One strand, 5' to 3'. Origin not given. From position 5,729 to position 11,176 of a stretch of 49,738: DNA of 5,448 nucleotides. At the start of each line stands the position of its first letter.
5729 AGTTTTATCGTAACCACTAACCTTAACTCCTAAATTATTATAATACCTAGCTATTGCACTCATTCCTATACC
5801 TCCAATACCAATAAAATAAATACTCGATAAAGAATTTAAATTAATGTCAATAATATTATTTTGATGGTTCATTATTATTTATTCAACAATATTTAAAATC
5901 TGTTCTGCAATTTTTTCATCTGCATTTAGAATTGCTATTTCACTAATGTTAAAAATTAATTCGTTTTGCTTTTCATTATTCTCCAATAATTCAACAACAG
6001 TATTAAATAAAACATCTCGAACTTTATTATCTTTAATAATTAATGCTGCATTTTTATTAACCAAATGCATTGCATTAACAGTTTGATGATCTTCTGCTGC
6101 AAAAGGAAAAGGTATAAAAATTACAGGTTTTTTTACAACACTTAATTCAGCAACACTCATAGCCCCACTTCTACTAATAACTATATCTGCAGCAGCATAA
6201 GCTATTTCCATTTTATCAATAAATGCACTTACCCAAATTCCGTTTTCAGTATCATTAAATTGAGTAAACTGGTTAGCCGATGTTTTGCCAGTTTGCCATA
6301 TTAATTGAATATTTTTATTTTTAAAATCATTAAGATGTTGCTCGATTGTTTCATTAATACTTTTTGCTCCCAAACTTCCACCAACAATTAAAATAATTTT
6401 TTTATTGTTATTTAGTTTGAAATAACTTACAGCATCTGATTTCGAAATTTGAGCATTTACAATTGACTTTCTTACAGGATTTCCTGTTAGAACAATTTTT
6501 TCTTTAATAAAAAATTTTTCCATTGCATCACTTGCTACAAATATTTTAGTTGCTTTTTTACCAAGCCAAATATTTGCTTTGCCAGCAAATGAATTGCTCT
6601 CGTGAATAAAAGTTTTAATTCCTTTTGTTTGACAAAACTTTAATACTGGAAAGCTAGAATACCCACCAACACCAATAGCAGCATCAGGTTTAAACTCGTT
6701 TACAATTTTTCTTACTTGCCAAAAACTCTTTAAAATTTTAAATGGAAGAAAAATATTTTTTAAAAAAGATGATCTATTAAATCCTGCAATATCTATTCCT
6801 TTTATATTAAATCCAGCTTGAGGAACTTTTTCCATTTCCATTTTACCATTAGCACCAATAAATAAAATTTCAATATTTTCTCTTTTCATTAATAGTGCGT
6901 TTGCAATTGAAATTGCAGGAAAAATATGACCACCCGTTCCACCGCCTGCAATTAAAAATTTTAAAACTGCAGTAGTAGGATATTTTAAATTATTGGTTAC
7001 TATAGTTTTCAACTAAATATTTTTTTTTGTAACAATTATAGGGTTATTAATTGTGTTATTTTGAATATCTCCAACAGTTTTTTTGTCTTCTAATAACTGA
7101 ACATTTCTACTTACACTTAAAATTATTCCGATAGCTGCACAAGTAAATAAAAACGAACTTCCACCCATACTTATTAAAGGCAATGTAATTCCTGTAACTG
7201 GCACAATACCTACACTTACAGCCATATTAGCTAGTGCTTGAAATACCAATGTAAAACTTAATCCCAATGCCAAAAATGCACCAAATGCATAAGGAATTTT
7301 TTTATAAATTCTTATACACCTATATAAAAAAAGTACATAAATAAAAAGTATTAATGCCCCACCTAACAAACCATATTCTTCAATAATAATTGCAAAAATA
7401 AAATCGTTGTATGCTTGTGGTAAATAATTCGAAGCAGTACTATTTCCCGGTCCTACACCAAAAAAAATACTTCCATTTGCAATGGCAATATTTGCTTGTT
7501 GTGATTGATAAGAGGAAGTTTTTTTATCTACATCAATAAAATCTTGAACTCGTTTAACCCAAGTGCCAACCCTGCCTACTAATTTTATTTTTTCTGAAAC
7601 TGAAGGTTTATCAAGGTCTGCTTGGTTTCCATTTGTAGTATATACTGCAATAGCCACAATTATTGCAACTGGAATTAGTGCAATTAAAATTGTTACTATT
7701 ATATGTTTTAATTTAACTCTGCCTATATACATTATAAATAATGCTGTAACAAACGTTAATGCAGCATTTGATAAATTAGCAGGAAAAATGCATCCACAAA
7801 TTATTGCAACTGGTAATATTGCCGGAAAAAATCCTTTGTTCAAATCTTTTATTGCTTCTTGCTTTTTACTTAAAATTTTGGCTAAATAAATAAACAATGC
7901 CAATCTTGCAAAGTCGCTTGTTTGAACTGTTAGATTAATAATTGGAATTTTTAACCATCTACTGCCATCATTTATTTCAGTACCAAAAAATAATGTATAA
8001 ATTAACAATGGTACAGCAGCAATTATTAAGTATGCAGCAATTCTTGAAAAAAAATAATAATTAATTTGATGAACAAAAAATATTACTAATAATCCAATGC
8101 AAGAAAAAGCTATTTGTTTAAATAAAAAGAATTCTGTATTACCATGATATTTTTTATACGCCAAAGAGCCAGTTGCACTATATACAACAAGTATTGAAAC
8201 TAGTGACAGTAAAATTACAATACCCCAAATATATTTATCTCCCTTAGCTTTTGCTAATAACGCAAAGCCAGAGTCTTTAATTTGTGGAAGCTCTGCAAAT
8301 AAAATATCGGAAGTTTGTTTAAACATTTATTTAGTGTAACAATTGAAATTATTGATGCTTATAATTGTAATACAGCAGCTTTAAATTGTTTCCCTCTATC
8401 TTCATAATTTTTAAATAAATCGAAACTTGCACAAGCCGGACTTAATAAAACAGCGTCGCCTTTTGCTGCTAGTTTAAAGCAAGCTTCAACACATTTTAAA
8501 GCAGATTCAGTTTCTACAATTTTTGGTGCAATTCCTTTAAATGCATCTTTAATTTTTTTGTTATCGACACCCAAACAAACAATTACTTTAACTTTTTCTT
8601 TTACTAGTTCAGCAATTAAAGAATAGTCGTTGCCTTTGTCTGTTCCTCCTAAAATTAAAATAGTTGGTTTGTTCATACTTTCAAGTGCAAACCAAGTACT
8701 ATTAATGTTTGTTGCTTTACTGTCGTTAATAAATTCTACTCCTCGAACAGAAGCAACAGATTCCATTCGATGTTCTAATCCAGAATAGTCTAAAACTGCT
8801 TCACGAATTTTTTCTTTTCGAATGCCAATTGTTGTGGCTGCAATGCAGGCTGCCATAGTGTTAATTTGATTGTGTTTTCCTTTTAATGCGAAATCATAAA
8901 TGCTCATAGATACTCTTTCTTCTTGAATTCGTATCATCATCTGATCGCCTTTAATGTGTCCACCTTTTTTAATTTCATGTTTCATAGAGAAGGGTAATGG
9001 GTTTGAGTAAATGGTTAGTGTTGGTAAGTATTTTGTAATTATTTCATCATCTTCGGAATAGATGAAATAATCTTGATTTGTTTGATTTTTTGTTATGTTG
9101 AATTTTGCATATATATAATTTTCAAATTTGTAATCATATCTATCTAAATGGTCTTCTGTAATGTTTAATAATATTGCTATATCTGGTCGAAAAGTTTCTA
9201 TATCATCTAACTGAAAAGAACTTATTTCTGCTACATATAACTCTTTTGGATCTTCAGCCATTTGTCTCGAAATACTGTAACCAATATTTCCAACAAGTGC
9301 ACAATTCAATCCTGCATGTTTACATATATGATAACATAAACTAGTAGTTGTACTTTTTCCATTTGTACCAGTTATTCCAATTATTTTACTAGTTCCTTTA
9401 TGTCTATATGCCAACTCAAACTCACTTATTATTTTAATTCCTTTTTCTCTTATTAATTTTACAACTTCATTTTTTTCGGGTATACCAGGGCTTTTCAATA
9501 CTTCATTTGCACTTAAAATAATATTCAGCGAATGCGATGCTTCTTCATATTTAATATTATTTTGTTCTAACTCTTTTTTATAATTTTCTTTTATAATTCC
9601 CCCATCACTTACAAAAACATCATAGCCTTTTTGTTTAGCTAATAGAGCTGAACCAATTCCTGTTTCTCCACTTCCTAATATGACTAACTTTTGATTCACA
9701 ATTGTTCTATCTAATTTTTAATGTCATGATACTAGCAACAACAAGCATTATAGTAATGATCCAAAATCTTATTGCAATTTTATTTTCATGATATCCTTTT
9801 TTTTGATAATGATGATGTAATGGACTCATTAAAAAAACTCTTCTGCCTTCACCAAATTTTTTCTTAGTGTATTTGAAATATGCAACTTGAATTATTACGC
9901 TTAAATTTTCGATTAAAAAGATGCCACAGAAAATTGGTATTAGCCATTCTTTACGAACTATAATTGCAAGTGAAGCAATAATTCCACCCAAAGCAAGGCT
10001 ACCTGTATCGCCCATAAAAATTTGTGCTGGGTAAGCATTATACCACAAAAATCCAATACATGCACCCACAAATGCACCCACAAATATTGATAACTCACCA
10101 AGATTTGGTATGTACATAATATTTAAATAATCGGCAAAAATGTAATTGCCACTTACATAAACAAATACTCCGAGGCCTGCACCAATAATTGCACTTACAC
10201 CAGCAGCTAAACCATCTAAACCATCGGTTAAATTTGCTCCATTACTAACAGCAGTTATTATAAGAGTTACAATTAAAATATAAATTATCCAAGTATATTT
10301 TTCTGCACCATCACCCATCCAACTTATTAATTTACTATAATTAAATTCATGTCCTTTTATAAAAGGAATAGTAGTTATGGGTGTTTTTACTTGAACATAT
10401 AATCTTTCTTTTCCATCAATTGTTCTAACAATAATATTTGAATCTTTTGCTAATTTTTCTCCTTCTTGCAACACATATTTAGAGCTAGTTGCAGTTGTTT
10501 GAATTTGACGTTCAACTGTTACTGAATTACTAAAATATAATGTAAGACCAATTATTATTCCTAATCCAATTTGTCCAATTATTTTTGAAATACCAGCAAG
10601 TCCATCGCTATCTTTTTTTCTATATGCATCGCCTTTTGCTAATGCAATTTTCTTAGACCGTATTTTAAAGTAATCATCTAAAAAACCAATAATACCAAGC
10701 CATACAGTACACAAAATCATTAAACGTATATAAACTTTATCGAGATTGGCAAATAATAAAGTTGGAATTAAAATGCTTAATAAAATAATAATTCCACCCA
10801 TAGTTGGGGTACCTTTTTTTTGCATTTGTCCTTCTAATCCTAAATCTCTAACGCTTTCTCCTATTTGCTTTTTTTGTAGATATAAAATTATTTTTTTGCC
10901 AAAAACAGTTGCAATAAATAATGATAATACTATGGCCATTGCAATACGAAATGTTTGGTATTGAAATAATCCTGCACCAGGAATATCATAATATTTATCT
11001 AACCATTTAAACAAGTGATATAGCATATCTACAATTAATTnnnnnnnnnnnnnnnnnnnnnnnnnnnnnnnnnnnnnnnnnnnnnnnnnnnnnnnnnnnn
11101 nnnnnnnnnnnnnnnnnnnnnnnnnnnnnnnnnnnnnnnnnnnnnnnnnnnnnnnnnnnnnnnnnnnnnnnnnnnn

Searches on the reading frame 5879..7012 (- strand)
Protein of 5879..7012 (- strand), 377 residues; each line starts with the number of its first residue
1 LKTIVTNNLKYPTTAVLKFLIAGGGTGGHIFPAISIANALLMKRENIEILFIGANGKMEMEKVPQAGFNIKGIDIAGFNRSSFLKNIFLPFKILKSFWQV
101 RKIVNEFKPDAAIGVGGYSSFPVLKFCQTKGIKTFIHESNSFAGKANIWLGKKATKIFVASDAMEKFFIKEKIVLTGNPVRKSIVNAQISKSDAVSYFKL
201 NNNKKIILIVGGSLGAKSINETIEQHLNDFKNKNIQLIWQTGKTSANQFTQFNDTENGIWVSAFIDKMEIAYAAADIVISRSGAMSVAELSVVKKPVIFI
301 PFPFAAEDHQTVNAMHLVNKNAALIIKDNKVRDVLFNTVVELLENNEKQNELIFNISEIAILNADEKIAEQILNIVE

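Call 84: search_protein_families(library=pfam, proteins=[window:5879-7012:-], max_evalue=0.00001)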
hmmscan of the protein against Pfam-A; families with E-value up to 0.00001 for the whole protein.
window:5879-7012:- (377 aa): 2 families
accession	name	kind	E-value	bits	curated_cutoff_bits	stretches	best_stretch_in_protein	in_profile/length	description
PF04101.22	Glyco_tran_28_C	-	4.5e-38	131.3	22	1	206-352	1-150/166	Glycosyltransferase family 28 C-terminal domain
PF03033.26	Glyco_transf_28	-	2e-32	112.6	26.2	1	19-158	1-138/139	Glycosyltransferase family 28 N-terminal domain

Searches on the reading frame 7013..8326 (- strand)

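Call 84: search_protein_families(library=pfam, proteins=[window:7013-8326:-], max_evalue=0.00001)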
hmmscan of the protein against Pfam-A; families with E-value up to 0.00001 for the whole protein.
window:7013-8326:- (437 aa): 1 family
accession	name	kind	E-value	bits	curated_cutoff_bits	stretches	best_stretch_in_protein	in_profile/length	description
PF01098.24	FTSW_RODA_SPOVE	-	7e-75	252.7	26.4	1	32-409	3-354/356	Cell cycle protein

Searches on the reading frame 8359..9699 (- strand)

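Call 84: search_protein_families(library=pfam, proteins=[window:8359-9699:-], max_evalue=0.00001)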
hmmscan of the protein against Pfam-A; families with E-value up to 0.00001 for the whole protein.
window:8359-9699:- (446 aa): 4 families
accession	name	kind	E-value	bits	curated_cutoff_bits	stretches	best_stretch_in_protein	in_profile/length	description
PF08245.18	Mur_ligase_M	-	1.3e-28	100.8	24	1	109-288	1-200/200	Mur ligase middle domain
PF02875.26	Mur_ligase_C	-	2.1e-13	51.6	28.4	1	310-423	1-127/127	Mur ligase, glutamate ligase domain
PF21377.3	MurD_N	-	8.1e-09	35.8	24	1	19-78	18-75/76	MurD N-terminal domain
PF21799.2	MurD-like_N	-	1e-07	32.5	27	1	4-91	2-87/88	Mur ligase MurD-like, N-terminal domain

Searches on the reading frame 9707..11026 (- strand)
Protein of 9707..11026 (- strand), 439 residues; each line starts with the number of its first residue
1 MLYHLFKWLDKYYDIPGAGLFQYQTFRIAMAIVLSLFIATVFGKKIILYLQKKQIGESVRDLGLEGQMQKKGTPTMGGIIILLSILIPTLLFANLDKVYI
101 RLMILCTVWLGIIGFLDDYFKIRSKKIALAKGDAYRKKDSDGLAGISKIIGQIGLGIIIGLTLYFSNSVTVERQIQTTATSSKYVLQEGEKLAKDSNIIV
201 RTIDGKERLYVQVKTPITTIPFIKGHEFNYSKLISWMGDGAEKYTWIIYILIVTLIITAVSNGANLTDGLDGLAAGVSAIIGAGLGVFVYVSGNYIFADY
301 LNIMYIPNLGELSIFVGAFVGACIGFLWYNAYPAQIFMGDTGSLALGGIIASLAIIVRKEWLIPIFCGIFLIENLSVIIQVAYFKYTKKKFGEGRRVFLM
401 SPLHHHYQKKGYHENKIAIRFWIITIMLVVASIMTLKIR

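Call 84: search_protein_families(library=pfam, proteins=[window:9707-11026:-], max_evalue=0.00001)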
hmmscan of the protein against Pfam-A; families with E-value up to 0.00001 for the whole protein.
window:9707-11026:- (439 aa): 1 family
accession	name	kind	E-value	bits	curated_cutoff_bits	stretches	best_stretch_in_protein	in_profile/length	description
PF00953.26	Glycos_transf_4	-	2e-27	96.6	27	1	204-357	24-159/160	Glycosyl transferase family 4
